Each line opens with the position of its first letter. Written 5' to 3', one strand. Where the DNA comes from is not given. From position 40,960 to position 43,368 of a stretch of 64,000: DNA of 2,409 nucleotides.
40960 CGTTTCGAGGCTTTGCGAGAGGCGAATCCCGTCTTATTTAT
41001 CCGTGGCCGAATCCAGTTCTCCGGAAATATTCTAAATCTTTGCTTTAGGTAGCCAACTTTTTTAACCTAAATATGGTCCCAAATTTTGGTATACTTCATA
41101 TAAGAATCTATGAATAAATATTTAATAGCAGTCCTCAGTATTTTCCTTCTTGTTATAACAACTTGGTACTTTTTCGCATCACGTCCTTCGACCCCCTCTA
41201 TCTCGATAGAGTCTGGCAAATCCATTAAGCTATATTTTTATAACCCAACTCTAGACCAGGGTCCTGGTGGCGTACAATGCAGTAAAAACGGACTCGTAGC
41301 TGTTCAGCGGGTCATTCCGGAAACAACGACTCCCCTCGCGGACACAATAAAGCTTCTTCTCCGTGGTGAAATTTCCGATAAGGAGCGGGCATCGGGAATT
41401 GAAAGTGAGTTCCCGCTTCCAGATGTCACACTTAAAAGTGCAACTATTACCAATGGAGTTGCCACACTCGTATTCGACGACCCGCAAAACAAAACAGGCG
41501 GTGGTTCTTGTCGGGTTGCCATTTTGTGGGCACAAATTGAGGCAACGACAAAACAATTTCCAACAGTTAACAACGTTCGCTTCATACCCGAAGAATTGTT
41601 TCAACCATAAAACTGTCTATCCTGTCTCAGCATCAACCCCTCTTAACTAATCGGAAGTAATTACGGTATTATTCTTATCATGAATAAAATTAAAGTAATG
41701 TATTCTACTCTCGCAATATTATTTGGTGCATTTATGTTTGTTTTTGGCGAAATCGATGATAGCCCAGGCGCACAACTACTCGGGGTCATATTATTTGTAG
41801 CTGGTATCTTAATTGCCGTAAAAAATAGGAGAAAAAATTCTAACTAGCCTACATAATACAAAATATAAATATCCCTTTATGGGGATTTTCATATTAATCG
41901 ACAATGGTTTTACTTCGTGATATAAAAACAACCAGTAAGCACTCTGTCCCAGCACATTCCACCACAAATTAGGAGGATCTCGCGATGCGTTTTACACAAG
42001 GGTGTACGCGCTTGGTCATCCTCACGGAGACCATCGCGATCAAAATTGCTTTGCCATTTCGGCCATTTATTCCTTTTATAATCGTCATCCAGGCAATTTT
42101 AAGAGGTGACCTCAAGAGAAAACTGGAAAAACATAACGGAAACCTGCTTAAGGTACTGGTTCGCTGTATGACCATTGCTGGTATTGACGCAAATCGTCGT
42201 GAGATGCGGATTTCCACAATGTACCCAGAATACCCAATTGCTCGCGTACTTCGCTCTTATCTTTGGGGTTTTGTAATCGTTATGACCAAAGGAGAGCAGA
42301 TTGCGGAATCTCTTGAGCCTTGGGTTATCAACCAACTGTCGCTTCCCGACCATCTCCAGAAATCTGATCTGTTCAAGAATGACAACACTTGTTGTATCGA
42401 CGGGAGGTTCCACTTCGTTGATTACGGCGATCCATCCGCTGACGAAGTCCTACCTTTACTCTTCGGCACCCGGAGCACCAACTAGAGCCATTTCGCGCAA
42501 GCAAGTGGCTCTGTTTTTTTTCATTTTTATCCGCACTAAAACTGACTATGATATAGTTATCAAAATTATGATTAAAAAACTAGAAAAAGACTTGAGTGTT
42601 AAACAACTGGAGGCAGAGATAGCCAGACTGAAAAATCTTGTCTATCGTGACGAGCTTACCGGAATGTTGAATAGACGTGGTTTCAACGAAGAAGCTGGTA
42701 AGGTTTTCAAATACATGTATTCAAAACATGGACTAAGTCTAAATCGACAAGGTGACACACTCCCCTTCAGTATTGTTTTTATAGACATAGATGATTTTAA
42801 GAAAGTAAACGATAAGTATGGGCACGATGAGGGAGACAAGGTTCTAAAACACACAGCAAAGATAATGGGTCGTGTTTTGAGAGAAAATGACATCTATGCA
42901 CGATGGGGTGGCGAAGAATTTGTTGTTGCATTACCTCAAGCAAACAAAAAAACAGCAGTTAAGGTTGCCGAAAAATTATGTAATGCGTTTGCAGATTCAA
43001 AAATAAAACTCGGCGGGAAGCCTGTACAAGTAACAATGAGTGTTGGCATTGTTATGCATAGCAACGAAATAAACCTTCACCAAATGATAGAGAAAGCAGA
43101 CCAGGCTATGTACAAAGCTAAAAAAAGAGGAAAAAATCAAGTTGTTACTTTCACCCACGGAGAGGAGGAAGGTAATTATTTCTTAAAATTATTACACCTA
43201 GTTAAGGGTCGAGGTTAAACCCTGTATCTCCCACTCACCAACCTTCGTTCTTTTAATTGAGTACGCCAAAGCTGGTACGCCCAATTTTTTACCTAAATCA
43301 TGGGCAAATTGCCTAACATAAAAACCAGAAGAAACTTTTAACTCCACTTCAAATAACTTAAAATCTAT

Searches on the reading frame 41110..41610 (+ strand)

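Call 87: search_protein_families(library=pfam, proteins=[window:41110-41610:+], max_evalue=0.001)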
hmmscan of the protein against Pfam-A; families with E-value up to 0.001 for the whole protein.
window:41110-41610:+ (166 aa): 1 family
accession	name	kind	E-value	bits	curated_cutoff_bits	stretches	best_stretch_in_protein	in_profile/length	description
PF10646.14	Germane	-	3.3e-09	37.8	23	1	40-158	1-109/117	Sporulation and spore germination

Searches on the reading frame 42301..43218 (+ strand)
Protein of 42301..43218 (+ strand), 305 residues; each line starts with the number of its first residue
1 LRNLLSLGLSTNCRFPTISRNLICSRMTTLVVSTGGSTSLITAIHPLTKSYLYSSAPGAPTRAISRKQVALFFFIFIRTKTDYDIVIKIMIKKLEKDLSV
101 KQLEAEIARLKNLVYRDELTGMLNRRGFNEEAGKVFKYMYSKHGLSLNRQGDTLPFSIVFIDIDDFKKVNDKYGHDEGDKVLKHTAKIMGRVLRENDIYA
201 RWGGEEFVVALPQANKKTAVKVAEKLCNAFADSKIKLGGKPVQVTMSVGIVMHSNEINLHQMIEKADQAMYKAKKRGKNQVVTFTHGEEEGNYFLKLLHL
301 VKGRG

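Call 87: search_protein_families(library=pfam, proteins=[window:42301-43218:+], max_evalue=0.001)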
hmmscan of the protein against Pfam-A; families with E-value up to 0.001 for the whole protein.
window:42301-43218:+ (305 aa): 3 families
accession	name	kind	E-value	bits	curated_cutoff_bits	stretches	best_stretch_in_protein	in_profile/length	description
PF00990.26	GGDEF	-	7e-43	146.6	23.8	1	115-280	2-161/161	Diguanylate cyclase, GGDEF domain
PF22335.1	Cas10-Cmr2_palm2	-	1.2e-08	35.6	27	1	198-281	55-132/133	Cas10/Cmr2, second palm domain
PF24898.2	GGDEF_GdpP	-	3.7e-08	34.1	30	1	161-289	1-124/126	Cyclic-di-AMP phosphodiesterase GdpP-like, GGDEF domain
